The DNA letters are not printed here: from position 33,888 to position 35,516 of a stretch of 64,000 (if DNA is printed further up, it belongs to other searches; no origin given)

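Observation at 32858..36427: Candidate undescribed radical SAM RiPP system with an unannotated 33-aa precursor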

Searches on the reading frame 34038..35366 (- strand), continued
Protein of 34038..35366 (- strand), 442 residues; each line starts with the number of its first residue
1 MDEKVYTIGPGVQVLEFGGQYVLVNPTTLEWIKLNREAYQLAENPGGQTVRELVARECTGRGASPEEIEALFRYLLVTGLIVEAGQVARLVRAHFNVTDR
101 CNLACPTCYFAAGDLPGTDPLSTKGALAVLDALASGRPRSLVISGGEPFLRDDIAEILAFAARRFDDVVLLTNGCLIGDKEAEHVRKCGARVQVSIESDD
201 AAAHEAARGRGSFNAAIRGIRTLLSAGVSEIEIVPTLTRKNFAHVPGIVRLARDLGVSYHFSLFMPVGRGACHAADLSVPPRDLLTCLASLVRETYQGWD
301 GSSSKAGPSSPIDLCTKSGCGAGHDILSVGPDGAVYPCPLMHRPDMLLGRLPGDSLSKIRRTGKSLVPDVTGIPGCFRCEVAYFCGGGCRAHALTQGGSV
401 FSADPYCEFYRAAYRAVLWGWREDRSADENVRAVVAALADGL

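Call 50: search_protein_families(library=pfam, proteins=[L010:7177-8007:+, L010:8004-8786:+, L010:2844-3587:+, L010:1162-2529:+, L019:7197-8561:+, L019:2276-3622:+, L019:8702-9304:+, L019:9667-10341:+, L019:6431-7150:+, L019:776-1684:+], max_evalue=0.001)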
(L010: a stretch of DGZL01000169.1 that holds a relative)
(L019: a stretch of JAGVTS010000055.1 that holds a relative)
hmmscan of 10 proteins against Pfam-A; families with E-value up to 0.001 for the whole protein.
L010:7177-8007:+ (276 aa): 4 families
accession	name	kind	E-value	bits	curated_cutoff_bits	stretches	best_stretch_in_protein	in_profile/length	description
PF00005.33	ABC_tran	-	5.1e-30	105.3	25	1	23-166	2-136/137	ABC transporter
PF13304.12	AAA_21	-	6.2e-14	53.2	27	1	124-198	223-299/304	AAA domain, putative AbiEii toxin, Type IV TA system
PF02463.25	SMC_N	-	8.1e-05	22.6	40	0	139-205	137-205/220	RecF/RecN/SMC N terminal domain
PF13401.12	AAA_22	-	0.00037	21.3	27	0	34-182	7-109/130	AAA domain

L010:8004-8786:+ (260 aa): 1 family
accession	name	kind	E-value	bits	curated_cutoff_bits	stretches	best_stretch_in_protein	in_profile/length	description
PF12698.13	ABC2_membrane_3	-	0.00018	21.2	31.6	1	64-241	167-346/347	ABC-2 family transporter protein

L010:2844-3587:+ (247 aa): 2 families
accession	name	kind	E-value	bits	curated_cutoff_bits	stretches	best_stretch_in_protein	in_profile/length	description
PF00899.27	ThiF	-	6e-86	287.9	28.1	1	10-244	1-237/238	ThiF family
PF01488.26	Shikimate_DH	-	0.00087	19.8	24.3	0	22-94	5-75/138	Shikimate / quinate 5-dehydrogenase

L010:1162-2529:+ (455 aa): 2 families
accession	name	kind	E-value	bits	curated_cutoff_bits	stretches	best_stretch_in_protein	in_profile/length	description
PF01979.26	Amidohydro_1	-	8.2e-74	249.3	25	1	60-417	1-344/345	Amidohydrolase family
PF07969.17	Amidohydro_3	-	6e-20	72.6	29.7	2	292-418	353-471/472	Amidohydrolase family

L019:7197-8561:+ (454 aa): 6 families
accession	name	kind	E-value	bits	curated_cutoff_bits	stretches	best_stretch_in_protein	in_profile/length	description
PF01018.28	GTP1_OBG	-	2.1e-59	200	27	1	21-175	1-155/155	GTP1/OBG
PF01926.29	MMR_HSR1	-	1.7e-24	86.5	21.9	1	178-300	1-113/113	50S ribosome-binding GTPase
PF09269.16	DUF1967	-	1.5e-20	73.4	27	1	380-445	3-70/70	Domain of unknown function (DUF1967)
PF02421.24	FeoB_N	-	1.5e-10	41.2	27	1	179-340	3-154/156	Ferrous iron transport protein B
PF00009.33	GTP_EFTU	-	2.3e-05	24.5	26.5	0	289-344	119-184/188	Elongation factor Tu GTP binding domain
PF00025.27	Arf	-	0.00042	20.3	22.3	0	181-341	19-169/174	ADP-ribosylation factor family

L019:2276-3622:+ (448 aa): 3 families
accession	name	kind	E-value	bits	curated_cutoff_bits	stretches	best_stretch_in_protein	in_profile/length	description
PF01979.26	Amidohydro_1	-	1.8e-42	146.3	25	1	62-418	1-344/345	Amidohydrolase family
PF22039.1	HUTI_composite_bact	-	6e-10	39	25.5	1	28-53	1-26/26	Imidazolonepropionase-like composite domain, bacteria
PF07969.17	Amidohydro_3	-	1.4e-08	35.1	29.7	0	56-159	3-111/472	Amidohydrolase family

L019:8702-9304:+ (200 aa): 1 family
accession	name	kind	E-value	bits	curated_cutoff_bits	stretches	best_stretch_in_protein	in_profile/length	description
PF01467.32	CTP_transf_like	-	1.1e-26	94.1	21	1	6-173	1-133/133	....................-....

L019:9667-10341:+ (224 aa): 1 family
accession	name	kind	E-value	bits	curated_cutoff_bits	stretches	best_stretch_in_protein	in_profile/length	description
PF01966.28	HD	-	9.8e-17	61.8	22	1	41-156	1-114/116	HD domain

L019:6431-7150:+ (239 aa): 1 family
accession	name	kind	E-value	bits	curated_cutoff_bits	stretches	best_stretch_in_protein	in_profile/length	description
PF02517.21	Rce1-like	-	7e-12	45.9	22.4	1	120-219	4-93/93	Type II CAAX prenyl endopeptidase Rce1-like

L019:776-1684:+ (302 aa): 2 families
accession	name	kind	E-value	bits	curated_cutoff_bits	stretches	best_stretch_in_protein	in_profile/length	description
PF00941.27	FAD_binding_5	-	5.3e-41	140.7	27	1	3-178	2-166/170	FAD binding domain in molybdopterin dehydrogenase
PF03450.22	CO_deh_flav_C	-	3e-12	47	25.5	1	192-290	4-101/102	CO dehydrogenase flavoprotein C-terminal domain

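Call 68: search_protein_families(library=ncbifam, proteins=[P0018, P0024, L019:4968-6434:+], max_evalue=1e-20)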
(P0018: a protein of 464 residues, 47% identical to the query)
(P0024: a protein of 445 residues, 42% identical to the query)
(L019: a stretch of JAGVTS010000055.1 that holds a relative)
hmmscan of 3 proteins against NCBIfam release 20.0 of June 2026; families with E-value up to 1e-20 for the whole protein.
P0018 (464 aa): 24 families
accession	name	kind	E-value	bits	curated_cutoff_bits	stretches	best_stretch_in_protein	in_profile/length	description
NF045574.1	sacti_mat_StsB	exception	1.6e-42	145.9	625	1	4-263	5-261/466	StsB family radical SAM/SPASM domain sactipeptide maturase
TIGR04545.1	rSAM_ahbD_hemeb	equivalog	1.3e-40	139.9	500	1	98-431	5-337/339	heme b synthase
TIGR04055.1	rSAM_NirJ2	equivalog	3.1e-35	122.3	500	1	98-431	5-324/326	putative heme d1 biosynthesis radical SAM protein NirJ2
TIGR03962.1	mycofact_rSAM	equivalog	8e-35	120.6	265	1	98-288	17-203/339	mycofactocin radical SAM maturase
NF050035.1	rSAM_WgK_link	exception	1.9e-34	119.3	650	1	97-275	13-189/367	radical SAM/SPASM peptide maturase WgkB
TIGR04053.2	TIGR04053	equivalog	1.6e-32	113.1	395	0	98-278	13-194/366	TIGR04053 family radical SAM/SPASM domain-containing protein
NF041298.1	rSAM_mat_DynA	equivalog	8.7e-31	107.2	450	1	100-436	8-346/356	dynobactin maturation radical SAM/SPASM protein DynA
TIGR04347.1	pseudo_SAM_Halo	equivalog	1.3e-30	106.9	525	1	97-302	42-243/390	TIGR04347 family pseudo-SAM/SPASM protein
TIGR04051.1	rSAM_NirJ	equivalog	2.5e-30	105.6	515.45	1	98-278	7-184/354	heme d1 biosynthesis radical SAM protein NirJ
TIGR04163.1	rSAM_cobopep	equivalog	1.8e-29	102.8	375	1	77-434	54-410/428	peptide-modifying radical SAM enzyme CbpB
TIGR04250.1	SCM_rSAM_ScmE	equivalog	4.2e-29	101.6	400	1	97-257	7-164/358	SynChlorMet cassette radical SAM/SPASM protein ScmE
TIGR04303.1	GeoRSP_rSAM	equivalog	6.7e-28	98.2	400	1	99-429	11-324/325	GeoRSP system radical SAM/SPASM protein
TIGR04054.1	rSAM_NirJ1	equivalog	1.3e-27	96.5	650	1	97-260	40-199/387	putative heme d1 biosynthesis radical SAM protein NirJ1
TIGR04546.1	rSAM_ahbC_deAc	equivalog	8.1e-27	94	650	1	97-262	43-204/390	12,18-didecarboxysiroheme deacetylase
TIGR04251.1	SCM_rSAM_ScmF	equivalog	8.6e-27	94.4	400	1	92-430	3-340/353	SynChlorMet cassette radical SAM/SPASM protein ScmF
TIGR03974.1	rSAM_six_Cys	equivalog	1.3e-25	90.2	425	0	95-259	99-275/451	thioether cross-link-forming SCIFF peptide maturase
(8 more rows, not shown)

P0024 (445 aa): 19 families
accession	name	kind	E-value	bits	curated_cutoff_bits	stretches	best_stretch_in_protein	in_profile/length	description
NF045574.1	sacti_mat_StsB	exception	2.2e-43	148.8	625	1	21-396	19-406/466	StsB family radical SAM/SPASM domain sactipeptide maturase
TIGR03962.1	mycofact_rSAM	equivalog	1.1e-35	123.4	265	1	97-405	14-333/339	mycofactocin radical SAM maturase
TIGR04545.1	rSAM_ahbD_hemeb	equivalog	7.1e-35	121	500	1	99-295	4-202/339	heme b synthase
TIGR04250.1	SCM_rSAM_ScmE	equivalog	6e-33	114.2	400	1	93-263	1-171/358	SynChlorMet cassette radical SAM/SPASM protein ScmE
NF050035.1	rSAM_WgK_link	exception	3.9e-32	111.7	650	1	92-276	6-190/367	radical SAM/SPASM peptide maturase WgkB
TIGR04055.1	rSAM_NirJ2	equivalog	8.3e-30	104.4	500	0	98-278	3-182/326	putative heme d1 biosynthesis radical SAM protein NirJ2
TIGR04053.2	TIGR04053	equivalog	1.1e-29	103.8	395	1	92-289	5-205/366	TIGR04053 family radical SAM/SPASM domain-containing protein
TIGR04051.1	rSAM_NirJ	equivalog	2.2e-28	99.3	515.45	1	99-282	6-188/354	heme d1 biosynthesis radical SAM protein NirJ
TIGR04163.1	rSAM_cobopep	equivalog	5.7e-28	97.8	375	0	92-257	61-234/428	peptide-modifying radical SAM enzyme CbpB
TIGR04303.1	GeoRSP_rSAM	equivalog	3.6e-27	95.8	400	1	92-299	2-206/325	GeoRSP system radical SAM/SPASM protein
TIGR04347.1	pseudo_SAM_Halo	equivalog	5.1e-26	91.9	525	1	83-267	27-208/390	TIGR04347 family pseudo-SAM/SPASM protein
TIGR04251.1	SCM_rSAM_ScmF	equivalog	4.9e-25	88.7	400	1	95-278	4-190/353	SynChlorMet cassette radical SAM/SPASM protein ScmF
NF047865.1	rSAM_PapB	equivalog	9.1e-24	84.3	340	0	97-249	5-167/330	PapB family radical SAM/SPASM ranthipeptide maturase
NF041298.1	rSAM_mat_DynA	equivalog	1.3e-23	83.6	450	0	102-293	8-209/356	dynobactin maturation radical SAM/SPASM protein DynA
TIGR04546.1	rSAM_ahbC_deAc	equivalog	2e-23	82.8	650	0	83-262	28-204/390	12,18-didecarboxysiroheme deacetylase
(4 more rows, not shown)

L019:4968-6434:+ (488 aa): 9 families
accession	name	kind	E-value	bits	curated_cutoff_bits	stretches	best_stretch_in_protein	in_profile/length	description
TIGR03962.1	mycofact_rSAM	equivalog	3.6e-33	115.2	265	1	121-380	18-282/339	mycofactocin radical SAM maturase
NF045574.1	sacti_mat_StsB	exception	9.6e-29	100.5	625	1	107-249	88-234/466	StsB family radical SAM/SPASM domain sactipeptide maturase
TIGR04055.1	rSAM_NirJ2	equivalog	1.9e-28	100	500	1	121-360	6-257/326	putative heme d1 biosynthesis radical SAM protein NirJ2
TIGR04545.1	rSAM_ahbD_hemeb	equivalog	1.7e-24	86.9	500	0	121-290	6-181/339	heme b synthase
NF050035.1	rSAM_WgK_link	exception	8.2e-24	84.3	650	0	117-246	11-146/367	radical SAM/SPASM peptide maturase WgkB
TIGR04051.1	rSAM_NirJ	equivalog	3.3e-22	79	515.45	0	121-317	8-207/354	heme d1 biosynthesis radical SAM protein NirJ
TIGR04347.1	pseudo_SAM_Halo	equivalog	5e-22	78.7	525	0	102-249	25-177/390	TIGR04347 family pseudo-SAM/SPASM protein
TIGR02668.1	moaA_archaeal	equivalog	4.1e-21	75.3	325.25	1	116-274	11-175/303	GTP 3',8-cyclase MoaA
TIGR04251.1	SCM_rSAM_ScmF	equivalog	8.8e-21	74.7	400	0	116-278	5-175/353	SynChlorMet cassette radical SAM/SPASM protein ScmF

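Call 72: search_protein_families(library=ncbifam, proteins=[L023:557-1867:+, L026:5001-6281:+], max_evalue=1)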
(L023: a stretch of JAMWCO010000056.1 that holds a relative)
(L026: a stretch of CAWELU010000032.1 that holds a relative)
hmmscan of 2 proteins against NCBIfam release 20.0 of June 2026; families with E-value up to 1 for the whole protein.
L023:557-1867:+ (437 aa): 89 families (the best 25 are shown)
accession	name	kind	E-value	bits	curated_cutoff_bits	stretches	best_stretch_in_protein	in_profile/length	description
NF045574.1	sacti_mat_StsB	exception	2.2e-40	138.9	625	1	26-412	29-399/466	StsB family radical SAM/SPASM domain sactipeptide maturase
NF050035.1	rSAM_WgK_link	exception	1.3e-36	126.3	650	2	102-281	14-191/367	radical SAM/SPASM peptide maturase WgkB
TIGR04545.1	rSAM_ahbD_hemeb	equivalog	2.4e-36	125.8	500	1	101-426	4-335/339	heme b synthase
TIGR04055.1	rSAM_NirJ2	equivalog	2.7e-35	122.4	500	1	101-426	4-322/326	putative heme d1 biosynthesis radical SAM protein NirJ2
TIGR04251.1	SCM_rSAM_ScmF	equivalog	3.4e-35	122.1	400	1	99-430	6-343/353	SynChlorMet cassette radical SAM/SPASM protein ScmF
TIGR03962.1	mycofact_rSAM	equivalog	1.5e-34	119.7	265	1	100-427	15-332/339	mycofactocin radical SAM maturase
NF047865.1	rSAM_PapB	equivalog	2.2e-32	112.6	340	1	103-422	9-330/330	PapB family radical SAM/SPASM ranthipeptide maturase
TIGR04053.2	TIGR04053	equivalog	3.2e-31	108.9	395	2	94-310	5-220/366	TIGR04053 family radical SAM/SPASM domain-containing protein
TIGR04054.1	rSAM_NirJ1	equivalog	4.1e-29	101.4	650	1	100-280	39-216/387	putative heme d1 biosynthesis radical SAM protein NirJ1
TIGR04303.1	GeoRSP_rSAM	equivalog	1.9e-28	100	400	1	101-426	9-324/325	GeoRSP system radical SAM/SPASM protein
TIGR02668.1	moaA_archaeal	equivalog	2.3e-27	95.8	325.25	1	101-261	14-175/303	GTP 3',8-cyclase MoaA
NF041298.1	rSAM_mat_DynA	equivalog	6.1e-27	94.5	450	1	104-435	8-348/356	dynobactin maturation radical SAM/SPASM protein DynA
TIGR04051.1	rSAM_NirJ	equivalog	1.6e-26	93.1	515.45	1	101-283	6-185/354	heme d1 biosynthesis radical SAM protein NirJ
NF001199.0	PRK00164.2-1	equivalog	2.1e-26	92.8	231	1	102-260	17-176/308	GTP 3',8-cyclase MoaA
TIGR03974.1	rSAM_six_Cys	equivalog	7.3e-26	91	425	1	64-436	63-445/451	thioether cross-link-forming SCIFF peptide maturase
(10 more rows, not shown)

L026:5001-6281:+ (427 aa): 79 families (the best 25 are shown)
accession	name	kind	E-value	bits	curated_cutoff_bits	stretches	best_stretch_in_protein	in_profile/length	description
NF045574.1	sacti_mat_StsB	exception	9.8e-37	126.9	625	1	6-402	18-401/466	StsB family radical SAM/SPASM domain sactipeptide maturase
TIGR04545.1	rSAM_ahbD_hemeb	equivalog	4.6e-32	111.8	500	1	95-297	4-208/339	heme b synthase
TIGR03962.1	mycofact_rSAM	equivalog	1.4e-30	106.7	265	1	97-416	18-333/339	mycofactocin radical SAM maturase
TIGR04250.1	SCM_rSAM_ScmE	equivalog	6.9e-30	104.1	400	2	96-254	8-164/358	SynChlorMet cassette radical SAM/SPASM protein ScmE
TIGR04051.1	rSAM_NirJ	equivalog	7e-30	104.2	515.45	1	96-278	7-187/354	heme d1 biosynthesis radical SAM protein NirJ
TIGR04053.2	TIGR04053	equivalog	3.7e-26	92.2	395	1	93-293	10-212/366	TIGR04053 family radical SAM/SPASM domain-containing protein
TIGR04054.1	rSAM_NirJ1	equivalog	6.4e-26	90.9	650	1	94-261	39-203/387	putative heme d1 biosynthesis radical SAM protein NirJ1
TIGR04055.1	rSAM_NirJ2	equivalog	1.6e-25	90.3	500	1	97-416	6-324/326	putative heme d1 biosynthesis radical SAM protein NirJ2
TIGR04546.1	rSAM_ahbC_deAc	equivalog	7.5e-25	87.5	650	1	95-260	43-205/390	12,18-didecarboxysiroheme deacetylase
NF047865.1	rSAM_PapB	equivalog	1.3e-24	87.1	340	1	97-403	9-323/330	PapB family radical SAM/SPASM ranthipeptide maturase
TIGR04163.1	rSAM_cobopep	equivalog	1.4e-24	86.6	375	1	90-420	63-411/428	peptide-modifying radical SAM enzyme CbpB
TIGR04347.1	pseudo_SAM_Halo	equivalog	2.7e-23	82.9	525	1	78-260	24-204/390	TIGR04347 family pseudo-SAM/SPASM protein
TIGR04251.1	SCM_rSAM_ScmF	equivalog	8e-23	81.4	400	1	89-415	2-340/353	SynChlorMet cassette radical SAM/SPASM protein ScmF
TIGR04303.1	GeoRSP_rSAM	equivalog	2.9e-22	79.7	400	1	92-414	6-324/325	GeoRSP system radical SAM/SPASM protein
TIGR03974.1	rSAM_six_Cys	equivalog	1.8e-21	76.6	425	1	87-413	93-433/451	thioether cross-link-forming SCIFF peptide maturase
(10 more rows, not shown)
